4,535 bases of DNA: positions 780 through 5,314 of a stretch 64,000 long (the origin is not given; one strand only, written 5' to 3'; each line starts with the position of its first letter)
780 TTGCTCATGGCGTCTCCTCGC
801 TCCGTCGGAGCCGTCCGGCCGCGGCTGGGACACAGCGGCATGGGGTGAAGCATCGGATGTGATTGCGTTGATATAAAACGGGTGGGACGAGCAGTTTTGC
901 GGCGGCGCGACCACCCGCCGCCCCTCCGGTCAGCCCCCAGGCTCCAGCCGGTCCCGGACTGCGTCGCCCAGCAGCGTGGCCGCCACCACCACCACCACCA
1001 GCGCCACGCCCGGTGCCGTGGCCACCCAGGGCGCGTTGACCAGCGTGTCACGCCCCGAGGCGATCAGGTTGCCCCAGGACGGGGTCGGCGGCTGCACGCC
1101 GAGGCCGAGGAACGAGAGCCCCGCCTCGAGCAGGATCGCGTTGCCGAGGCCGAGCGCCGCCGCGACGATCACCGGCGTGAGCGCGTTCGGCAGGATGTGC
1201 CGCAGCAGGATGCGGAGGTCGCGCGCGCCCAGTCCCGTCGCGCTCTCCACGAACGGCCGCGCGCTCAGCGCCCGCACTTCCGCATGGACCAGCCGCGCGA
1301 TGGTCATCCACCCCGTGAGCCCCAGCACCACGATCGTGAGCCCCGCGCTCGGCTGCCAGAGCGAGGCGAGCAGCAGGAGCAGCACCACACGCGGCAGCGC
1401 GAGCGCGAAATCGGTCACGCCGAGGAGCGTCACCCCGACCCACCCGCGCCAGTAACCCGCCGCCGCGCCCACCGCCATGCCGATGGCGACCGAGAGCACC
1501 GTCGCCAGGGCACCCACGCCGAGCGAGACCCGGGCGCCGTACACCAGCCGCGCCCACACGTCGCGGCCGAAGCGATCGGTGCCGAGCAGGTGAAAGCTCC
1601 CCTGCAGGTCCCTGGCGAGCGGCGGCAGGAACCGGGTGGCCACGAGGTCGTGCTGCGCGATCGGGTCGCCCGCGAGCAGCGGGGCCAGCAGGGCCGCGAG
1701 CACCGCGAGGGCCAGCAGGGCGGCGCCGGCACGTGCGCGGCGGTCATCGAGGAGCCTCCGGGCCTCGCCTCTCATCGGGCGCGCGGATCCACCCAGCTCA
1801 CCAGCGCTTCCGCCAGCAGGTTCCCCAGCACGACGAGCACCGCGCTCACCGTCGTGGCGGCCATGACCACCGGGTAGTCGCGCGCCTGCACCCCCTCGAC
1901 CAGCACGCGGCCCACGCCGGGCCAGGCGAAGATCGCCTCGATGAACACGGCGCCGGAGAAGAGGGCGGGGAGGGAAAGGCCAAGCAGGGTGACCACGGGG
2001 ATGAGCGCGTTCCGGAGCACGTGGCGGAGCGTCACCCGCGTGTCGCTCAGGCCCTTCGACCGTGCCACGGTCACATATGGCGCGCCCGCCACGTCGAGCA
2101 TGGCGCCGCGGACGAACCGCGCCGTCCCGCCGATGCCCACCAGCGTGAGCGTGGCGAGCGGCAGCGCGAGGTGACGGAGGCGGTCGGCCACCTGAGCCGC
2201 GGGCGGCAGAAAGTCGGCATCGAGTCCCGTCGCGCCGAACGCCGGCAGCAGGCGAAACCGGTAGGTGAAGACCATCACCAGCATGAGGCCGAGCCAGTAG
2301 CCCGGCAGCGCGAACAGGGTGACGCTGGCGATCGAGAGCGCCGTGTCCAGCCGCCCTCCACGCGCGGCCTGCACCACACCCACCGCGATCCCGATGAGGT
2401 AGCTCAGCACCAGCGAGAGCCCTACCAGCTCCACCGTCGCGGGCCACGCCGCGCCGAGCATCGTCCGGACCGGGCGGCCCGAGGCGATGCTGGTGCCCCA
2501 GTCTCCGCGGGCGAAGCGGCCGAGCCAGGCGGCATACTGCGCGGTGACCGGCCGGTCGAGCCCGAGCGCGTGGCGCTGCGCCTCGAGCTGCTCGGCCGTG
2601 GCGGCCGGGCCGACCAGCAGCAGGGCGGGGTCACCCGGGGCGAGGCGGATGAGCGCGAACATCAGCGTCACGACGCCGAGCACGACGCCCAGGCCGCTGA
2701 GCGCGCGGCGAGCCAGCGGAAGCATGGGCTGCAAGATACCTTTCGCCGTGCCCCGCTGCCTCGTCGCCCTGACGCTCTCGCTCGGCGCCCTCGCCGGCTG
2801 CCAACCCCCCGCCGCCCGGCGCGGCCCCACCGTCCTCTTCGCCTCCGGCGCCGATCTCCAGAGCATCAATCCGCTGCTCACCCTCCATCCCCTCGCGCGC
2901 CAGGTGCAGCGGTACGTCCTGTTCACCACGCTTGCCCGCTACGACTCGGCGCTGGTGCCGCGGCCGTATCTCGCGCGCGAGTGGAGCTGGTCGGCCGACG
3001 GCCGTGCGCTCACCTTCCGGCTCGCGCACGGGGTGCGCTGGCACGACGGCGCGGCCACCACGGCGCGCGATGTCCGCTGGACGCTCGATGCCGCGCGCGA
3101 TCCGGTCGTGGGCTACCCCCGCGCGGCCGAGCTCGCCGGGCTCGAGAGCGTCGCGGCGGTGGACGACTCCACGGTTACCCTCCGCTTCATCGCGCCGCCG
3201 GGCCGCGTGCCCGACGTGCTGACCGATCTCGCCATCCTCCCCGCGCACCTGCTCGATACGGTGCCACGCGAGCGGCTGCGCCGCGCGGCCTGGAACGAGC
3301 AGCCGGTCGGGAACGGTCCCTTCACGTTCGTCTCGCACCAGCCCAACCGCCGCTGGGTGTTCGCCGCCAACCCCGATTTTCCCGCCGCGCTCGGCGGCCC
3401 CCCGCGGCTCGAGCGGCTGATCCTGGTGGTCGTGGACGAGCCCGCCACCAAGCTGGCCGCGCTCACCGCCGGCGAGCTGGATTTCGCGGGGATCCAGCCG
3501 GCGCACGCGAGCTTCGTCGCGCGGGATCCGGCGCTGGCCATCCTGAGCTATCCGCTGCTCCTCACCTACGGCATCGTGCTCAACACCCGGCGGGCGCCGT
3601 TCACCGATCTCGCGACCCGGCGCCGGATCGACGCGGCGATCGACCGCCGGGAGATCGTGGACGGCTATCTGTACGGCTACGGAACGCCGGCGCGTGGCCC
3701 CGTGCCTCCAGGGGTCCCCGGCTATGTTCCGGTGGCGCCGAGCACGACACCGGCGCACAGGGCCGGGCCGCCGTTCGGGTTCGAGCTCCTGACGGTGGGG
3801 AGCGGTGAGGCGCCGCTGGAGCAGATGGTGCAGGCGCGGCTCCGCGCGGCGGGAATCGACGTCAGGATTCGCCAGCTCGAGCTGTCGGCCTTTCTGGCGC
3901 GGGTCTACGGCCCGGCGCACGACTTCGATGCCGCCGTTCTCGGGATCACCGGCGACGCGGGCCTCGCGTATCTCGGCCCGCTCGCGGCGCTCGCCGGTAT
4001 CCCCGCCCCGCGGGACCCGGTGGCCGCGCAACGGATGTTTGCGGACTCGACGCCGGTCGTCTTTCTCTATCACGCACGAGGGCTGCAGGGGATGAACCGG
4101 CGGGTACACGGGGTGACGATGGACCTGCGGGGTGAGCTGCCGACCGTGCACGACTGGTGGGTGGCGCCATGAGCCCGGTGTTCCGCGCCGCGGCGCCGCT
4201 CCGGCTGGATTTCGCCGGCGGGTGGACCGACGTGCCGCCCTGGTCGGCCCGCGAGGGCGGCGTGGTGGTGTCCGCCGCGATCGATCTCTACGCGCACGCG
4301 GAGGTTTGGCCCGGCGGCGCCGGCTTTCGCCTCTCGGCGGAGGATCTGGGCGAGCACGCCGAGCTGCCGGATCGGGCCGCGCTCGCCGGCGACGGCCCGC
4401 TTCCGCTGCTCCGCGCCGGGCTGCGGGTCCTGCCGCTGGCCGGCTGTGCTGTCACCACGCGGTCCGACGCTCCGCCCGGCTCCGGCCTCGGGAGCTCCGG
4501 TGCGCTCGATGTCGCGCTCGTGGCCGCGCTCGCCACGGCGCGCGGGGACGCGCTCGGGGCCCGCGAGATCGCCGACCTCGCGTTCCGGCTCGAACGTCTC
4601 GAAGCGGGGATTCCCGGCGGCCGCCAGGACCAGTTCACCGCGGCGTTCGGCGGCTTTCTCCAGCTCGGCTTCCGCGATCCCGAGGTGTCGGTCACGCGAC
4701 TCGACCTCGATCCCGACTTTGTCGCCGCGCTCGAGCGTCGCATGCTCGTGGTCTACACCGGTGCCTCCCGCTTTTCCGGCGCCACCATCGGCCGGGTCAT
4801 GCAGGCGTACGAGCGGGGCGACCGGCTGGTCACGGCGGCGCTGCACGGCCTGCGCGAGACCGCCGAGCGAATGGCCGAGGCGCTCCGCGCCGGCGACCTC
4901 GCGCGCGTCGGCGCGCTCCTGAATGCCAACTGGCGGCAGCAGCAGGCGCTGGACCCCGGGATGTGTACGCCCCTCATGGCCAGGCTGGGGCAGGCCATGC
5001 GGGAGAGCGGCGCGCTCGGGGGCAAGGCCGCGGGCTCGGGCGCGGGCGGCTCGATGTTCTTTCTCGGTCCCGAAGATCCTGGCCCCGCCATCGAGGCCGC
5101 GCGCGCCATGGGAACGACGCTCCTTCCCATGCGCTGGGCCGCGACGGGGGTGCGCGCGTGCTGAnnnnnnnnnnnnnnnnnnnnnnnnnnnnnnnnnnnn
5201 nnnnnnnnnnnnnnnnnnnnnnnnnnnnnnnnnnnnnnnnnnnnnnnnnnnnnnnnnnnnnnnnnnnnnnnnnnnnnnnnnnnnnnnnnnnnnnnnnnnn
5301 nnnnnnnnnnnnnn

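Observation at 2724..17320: Thirteen-gene, tightly coupled operon combining an Opp-type binding protein with sugar-type and amino-acid-type enzymes; I cannot assign it to any named pathway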

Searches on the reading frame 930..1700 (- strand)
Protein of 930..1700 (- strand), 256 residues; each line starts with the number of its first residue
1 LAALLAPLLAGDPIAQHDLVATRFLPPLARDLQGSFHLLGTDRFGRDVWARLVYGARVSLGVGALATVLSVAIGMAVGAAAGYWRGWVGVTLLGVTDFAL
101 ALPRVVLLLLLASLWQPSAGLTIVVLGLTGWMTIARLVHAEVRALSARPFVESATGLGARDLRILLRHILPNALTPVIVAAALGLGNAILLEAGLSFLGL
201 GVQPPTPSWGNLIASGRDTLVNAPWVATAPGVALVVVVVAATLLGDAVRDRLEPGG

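Call 7: search_protein_families(library=pfam, proteins=[window:930-1700:-], max_evalue=0.01)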
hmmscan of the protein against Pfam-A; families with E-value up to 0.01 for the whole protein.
window:930-1700:- (256 aa): 1 family
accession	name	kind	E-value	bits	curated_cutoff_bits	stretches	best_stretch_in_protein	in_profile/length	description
PF00528.27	BPD_transp_1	-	1.1e-24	87.6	26.4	1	74-254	1-180/184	Binding-protein-dependent transport system inner membrane component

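Call 9: search_protein_families(library=ncbifam, proteins=[window:930-1700:-], max_evalue=0.01)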
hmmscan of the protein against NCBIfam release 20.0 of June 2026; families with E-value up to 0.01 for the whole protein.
window:930-1700:- (256 aa): 20 families
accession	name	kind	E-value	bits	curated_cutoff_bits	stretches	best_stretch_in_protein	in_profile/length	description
NF045476.1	Opp4C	equivalog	9.3e-71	238.3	350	1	3-254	30-277/278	oligopeptide ABC transporter permease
NF045474.1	Opp2C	equivalog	9e-69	231.7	300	1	35-252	18-235/236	nickel transporter permease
NF045473.1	Opp1C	equivalog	1.6e-58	198.2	350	1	34-254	45-265/267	nickel/cobalt ABC transporter permease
TIGR02790.1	nickel_nikC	equivalog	6.3e-58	196.4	358.45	1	3-252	15-257/258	nickel ABC transporter permease subunit NikC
NF045475.1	Opp3C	equivalog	4.2e-52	177.3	450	1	36-254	107-325/328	oligopeptide ABC transporter permease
NF008160.0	PRK10913.1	equivalog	6.3e-51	173.6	483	1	19-254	61-296/300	dipeptide ABC transporter permease DppC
NF011662.0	PRK15082.1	equivalog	5.9e-49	167.1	484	1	36-254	80-298/303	glutathione ABC transporter permease GsiD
NF007738.0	PRK10417.1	equivalog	1.5e-48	165.7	335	1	34-254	49-269/277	nickel ABC transporter permease subunit NikC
NF047573.1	opine_perm_CntC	exception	4.1e-44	151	440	1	36-254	51-269/271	staphylopine uptake ABC transporter permease subunit CntC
NF007376.0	PRK09881.1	equivalog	1.3e-42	145.9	434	1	4-254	48-291/298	D,D-dipeptide ABC transporter permease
NF011935.0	PRK15406.1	equivalog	1.6e-41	143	433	1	30-254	76-299/302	oligopeptide ABC transporter permease OppC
NF011596.0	PRK15021.1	subfamily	5.3e-32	111.2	439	1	38-254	122-337/341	microcin C ABC transporter permease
NF043080.1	MMSYN1_0166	equivalog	1.2e-29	103.3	370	1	36-254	82-303/307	oligopeptide ABC transporter permease OppC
NF011691.0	PRK15111.1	equivalog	4e-27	95.5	379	1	5-251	45-290/296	putrescine export ABC transporter permease SapC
NF045470.1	Opp2B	equivalog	2.1e-06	27.1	350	1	45-187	80-237/300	nickel ABC transporter permease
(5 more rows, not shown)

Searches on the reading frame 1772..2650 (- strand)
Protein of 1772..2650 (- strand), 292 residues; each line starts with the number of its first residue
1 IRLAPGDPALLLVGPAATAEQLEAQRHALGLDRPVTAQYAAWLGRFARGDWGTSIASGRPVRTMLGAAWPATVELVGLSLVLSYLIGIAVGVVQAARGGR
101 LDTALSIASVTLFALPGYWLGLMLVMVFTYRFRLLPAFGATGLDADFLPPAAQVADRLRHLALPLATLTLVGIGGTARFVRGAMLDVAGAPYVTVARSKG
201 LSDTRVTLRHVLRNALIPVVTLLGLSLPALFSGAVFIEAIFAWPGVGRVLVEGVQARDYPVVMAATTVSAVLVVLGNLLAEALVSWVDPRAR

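Call 7: search_protein_families(library=pfam, proteins=[window:1772-2650:-], max_evalue=0.01)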
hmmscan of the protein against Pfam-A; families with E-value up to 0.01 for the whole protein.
window:1772-2650:- (292 aa): 2 families
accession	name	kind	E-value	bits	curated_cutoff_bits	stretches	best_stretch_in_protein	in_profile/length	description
PF00528.27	BPD_transp_1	-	1.1e-37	130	26.4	1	87-292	1-183/184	Binding-protein-dependent transport system inner membrane component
PF19300.4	BPD_transp_1_N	-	2.9e-07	31.1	23.8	1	4-48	30-74/114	Binding-prot-dependent transport system membrane comp, N-term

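Call 9: search_protein_families(library=ncbifam, proteins=[window:1772-2650:-], max_evalue=0.01)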
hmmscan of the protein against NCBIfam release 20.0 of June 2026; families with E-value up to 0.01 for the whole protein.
window:1772-2650:- (292 aa): 24 families
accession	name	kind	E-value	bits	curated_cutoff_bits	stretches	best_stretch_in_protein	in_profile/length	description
NF045470.1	Opp2B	equivalog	7.9e-77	258.4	350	1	1-292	20-300/300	nickel ABC transporter permease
NF045472.1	Opp4B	equivalog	5.4e-67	226.3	450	1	3-292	29-319/319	oligopeptide ABC transporter permease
NF045469.1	Opp1B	equivalog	1.9e-64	218.1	380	1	2-292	28-307/307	nickel/cobalt ABC transporter permease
NF007677.0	PRK10352.1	equivalog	2e-63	214.4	433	1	1-292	27-307/314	nickel ABC transporter permease subunit NikB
TIGR02789.1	nickel_nikB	equivalog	5.8e-63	213.2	447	1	1-292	27-307/314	nickel ABC transporter permease subunit NikB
NF011661.0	PRK15081.1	equivalog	8.4e-55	186.4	463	1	2-291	28-303/306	glutathione ABC transporter permease GsiC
NF008161.0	PRK10914.1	equivalog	4.6e-52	177.2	590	2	152-292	196-336/339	dipeptide ABC transporter permease DppB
NF045471.1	Opp3B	equivalog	1.2e-49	169.4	480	1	17-292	41-303/308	oligopeptide ABC transporter permease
NF007008.0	PRK09471.1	equivalog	1.3e-42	146.3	388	1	1-292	27-305/306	oligopeptide ABC transporter permease OppB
NF011690.0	PRK15110.1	equivalog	2e-36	126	432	1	37-286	42-308/321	putrescine export ABC transporter permease SapB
NF011712.0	PRK15133.1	subfamily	1.9e-35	122.5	445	1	23-290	87-358/364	microcin C ABC transporter permease YejB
NF043081.1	MMSYN1_0165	equivalog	5.9e-31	107.8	350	1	38-291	146-384/388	oligopeptide ABC transporter permease OppB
NF045475.1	Opp3C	equivalog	2e-10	40.3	450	1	168-292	197-328/328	oligopeptide ABC transporter permease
NF045474.1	Opp2C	equivalog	5.2e-10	39.3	300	2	167-283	108-231/236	nickel transporter permease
TIGR02790.1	nickel_nikC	equivalog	2.7e-09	37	358.45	2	176-230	139-193/258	nickel ABC transporter permease subunit NikC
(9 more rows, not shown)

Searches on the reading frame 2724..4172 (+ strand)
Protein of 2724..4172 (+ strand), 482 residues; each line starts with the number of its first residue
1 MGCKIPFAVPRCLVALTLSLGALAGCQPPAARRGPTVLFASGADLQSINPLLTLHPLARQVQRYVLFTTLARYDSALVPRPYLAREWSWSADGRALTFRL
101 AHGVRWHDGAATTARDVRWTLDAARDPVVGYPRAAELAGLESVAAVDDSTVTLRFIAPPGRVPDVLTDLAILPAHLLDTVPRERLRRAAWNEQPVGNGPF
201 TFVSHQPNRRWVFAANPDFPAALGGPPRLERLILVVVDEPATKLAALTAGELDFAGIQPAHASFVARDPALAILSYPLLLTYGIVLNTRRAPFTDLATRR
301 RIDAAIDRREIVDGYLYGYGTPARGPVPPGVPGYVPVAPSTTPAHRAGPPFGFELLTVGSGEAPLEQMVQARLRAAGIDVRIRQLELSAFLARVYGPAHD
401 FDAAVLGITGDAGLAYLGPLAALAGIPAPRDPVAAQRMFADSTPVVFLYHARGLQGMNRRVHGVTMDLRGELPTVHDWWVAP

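Call 6: search_protein_families(library=pfam, proteins=[window:2724-4172:+], max_evalue=0.01)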
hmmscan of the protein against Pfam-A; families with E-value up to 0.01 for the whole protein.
window:2724-4172:+ (482 aa): 1 family
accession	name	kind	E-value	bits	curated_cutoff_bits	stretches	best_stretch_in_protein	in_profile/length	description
PF00496.27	SBP_bac_5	-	8.4e-64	216.4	32.4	1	79-412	2-350/368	Bacterial extracellular solute-binding proteins, family 5 Middle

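Call 8: search_protein_families(library=ncbifam, proteins=[window:2724-4172:+], max_evalue=0.01)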
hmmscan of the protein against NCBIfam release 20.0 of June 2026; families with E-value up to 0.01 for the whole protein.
window:2724-4172:+ (482 aa): 10 families
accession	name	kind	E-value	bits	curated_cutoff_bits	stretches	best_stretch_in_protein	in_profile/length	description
TIGR02294.1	nickel_nikA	equivalog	5.3e-24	84.6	393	1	35-323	6-293/501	nickel ABC transporter substrate-binding protein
NF045467.1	Opp4A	equivalog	1.7e-23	82.7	650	2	68-331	68-352/556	oligopeptide ABC transporter substrate-binding protein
NF011942.0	PRK15413.1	equivalog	3.4e-21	75.5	594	1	13-331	10-318/512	glutathione ABC transporter substrate-binding protein GsiB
NF045468.1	Opp5A_nikA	equivalog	4e-21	75.1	600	1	65-329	43-291/488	nickel ABC transporter substrate-binding protein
NF043070.1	DppA_dipep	equivalog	4.4e-17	61.8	1005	1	14-334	11-345/535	dipeptide ABC transporter periplasmic-binding protein DppA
NF047575.1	opine_bind_CntA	exception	3.5e-13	48.9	800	1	32-256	34-249/535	staphylopine-dependent metal ABC transporter substrate-binding lipoprotein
TIGR04028.1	SBP_KPN_01854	hypoth_equivalog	4.4e-11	42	468.5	1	80-315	45-289/509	TIGR04028 family ABC transporter substrate-binding protein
NF007287.0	PRK09755.1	equivalog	3.6e-08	32.7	1098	1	66-335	63-344/535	ABC transporter substrate-binding protein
NF011689.0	PRK15109.1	equivalog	9.1e-08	31.2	560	1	140-320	157-336/547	ABC transporter substrate-binding protein SapA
NF011684.0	PRK15104.1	equivalog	5.6e-07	28.6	947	1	39-148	43-149/543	oligopeptide ABC transporter substrate-binding protein OppA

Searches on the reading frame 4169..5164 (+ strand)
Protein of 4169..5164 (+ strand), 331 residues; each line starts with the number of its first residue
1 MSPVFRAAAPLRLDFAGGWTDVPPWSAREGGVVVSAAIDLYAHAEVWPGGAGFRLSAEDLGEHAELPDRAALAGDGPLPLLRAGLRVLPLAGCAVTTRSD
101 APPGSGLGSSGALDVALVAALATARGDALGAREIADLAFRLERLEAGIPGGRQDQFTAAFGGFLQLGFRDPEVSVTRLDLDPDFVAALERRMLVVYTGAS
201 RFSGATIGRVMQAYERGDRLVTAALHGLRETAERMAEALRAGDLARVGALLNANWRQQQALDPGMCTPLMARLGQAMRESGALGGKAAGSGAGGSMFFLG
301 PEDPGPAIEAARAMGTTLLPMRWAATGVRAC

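Call 6: search_protein_families(library=pfam, proteins=[window:4169-5164:+], max_evalue=0.01)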
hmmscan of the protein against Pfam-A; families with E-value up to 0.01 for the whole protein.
window:4169-5164:+ (331 aa): 3 families
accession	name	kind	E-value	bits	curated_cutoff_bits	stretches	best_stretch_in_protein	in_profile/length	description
PF00288.32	GHMP_kinases_N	-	1.9e-15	57.3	22.3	1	89-162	15-87/87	GHMP kinases N terminal domain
PF08544.19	GHMP_kinases_C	-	7.9e-11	42.6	21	1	235-314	1-79/85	GHMP kinases C terminal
PF12680.13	SnoaL_2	-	0.0082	17.2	27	0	233-261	2-30/102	SnoaL-like domain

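Call 8: search_protein_families(library=ncbifam, proteins=[window:4169-5164:+], max_evalue=0.01)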
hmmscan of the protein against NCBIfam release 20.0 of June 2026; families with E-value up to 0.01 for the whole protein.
window:4169-5164:+ (331 aa): 14 families
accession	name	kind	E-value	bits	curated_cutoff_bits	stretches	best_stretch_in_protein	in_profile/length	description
NF049969.1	GlMnHpPKinHddA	equivalog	5.8e-40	137.7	600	1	4-299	2-303/338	D-glycero-D-manno-heptose 7-phosphate kinase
NF009948.0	PRK13412.1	equivalog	5.8e-31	107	721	2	91-310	725-944/974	bifunctional fucokinase/fucose-1-phosphate guanylyltransferase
TIGR00549.1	mevalon_kin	equivalog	1.7e-24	86.8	163.05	1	93-299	81-276/276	mevalonate kinase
NF003036.0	PRK03926.1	equivalog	1.5e-22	80.1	403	1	89-309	72-276/302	mevalonate kinase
NF001816.0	PRK00555.1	equivalog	1.2e-14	54.1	509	1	88-184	87-184/363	galactokinase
NF003006.0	PRK03817.1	equivalog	1.1e-12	47.7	443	2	94-161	89-156/352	galactokinase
TIGR00191.1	thrB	equivalog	1e-06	27.9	168.25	1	91-188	79-169/304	homoserine kinase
TIGR01920.1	Shik_kin_archae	equivalog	1.6e-06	27.7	126.85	1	92-148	69-124/266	shikimate kinase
NF003705.0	PRK05322.1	equivalog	1.6e-06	27.1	385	0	92-161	112-181/388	galactokinase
NF002288.1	PRK01212.1-4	equivalog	1.3e-05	24.4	194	1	94-201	78-183/303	homoserine kinase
TIGR00131.1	gal_kin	equivalog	1.7e-05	23.9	226.65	1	89-161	108-179/388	galactokinase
NF002870.0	PRK03188.1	equivalog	3e-05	22.8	286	1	212-295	188-267/310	4-(cytidine 5'-diphospho)-2-C-methyl-D-erythritol kinase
NF003472.0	PRK05101.1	equivalog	9.1e-05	21.5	499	1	89-161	109-181/382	galactokinase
TIGR01220.1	Pmev_kin_Gr_pos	equivalog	0.00019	20.6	165.7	0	106-328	118-347/358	phosphomevalonate kinase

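Call 28: search_solved_structures(query=window:4169-5164:+, max_evalue=0.00001)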
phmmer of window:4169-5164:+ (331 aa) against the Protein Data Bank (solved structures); distinct sequences matched with E-value up to 0.00001: 16.
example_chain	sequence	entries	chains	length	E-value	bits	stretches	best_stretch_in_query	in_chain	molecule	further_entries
3k85_A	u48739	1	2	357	2.4e-41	145.6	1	4-323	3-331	D-glycero-D-manno-heptose 1-phosphate kinase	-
4n3o_A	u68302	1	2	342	3.7e-38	135.2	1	5-310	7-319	Putative D-glycero-D-manno-heptose 7-phosphate kinase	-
4usm_A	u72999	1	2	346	5.4e-38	134.6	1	4-303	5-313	PUTATIVE SUGAR KINASE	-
4usk_A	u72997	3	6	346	7.1e-37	130.9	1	4-303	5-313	PUTATIVE SUGAR KINASE | SUGAR KINASE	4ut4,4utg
9iip_A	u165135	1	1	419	1.7e-22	83.7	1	91-312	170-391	L-fucokinase/L-fucose-1-P guanylyltransferase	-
5yys_A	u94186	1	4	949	1.9e-21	80.2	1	91-312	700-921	L-fucokinase, L-fucose-1-P guanylyltransferase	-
9iit_A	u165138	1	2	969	2.1e-21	80.1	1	91-312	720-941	L-fucokinase/L-fucose-1-P guanylyltransferase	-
6mde_A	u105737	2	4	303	4.5e-14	56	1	86-315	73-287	Mevalonate kinase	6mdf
4hac_A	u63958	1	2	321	5.3e-14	55.8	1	86-315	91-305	Mevalonate kinase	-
9ulx_A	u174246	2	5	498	3.4e-10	43.2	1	92-166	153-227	AbGHMP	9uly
8teb_A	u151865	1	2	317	3.6e-10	43.2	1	92-314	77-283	Mevalonate kinase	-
2hfs_A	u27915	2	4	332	8e-09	38.7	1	101-300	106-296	Mevalonate kinase, putative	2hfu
1s4e_A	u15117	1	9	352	5.4e-08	36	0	89-201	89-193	Galactokinase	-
2x7i_A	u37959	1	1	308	1.3e-07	34.8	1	93-305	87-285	MEVALONATE KINASE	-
6q8z_A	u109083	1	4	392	4.2e-06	29.8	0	88-178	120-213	Galactokinase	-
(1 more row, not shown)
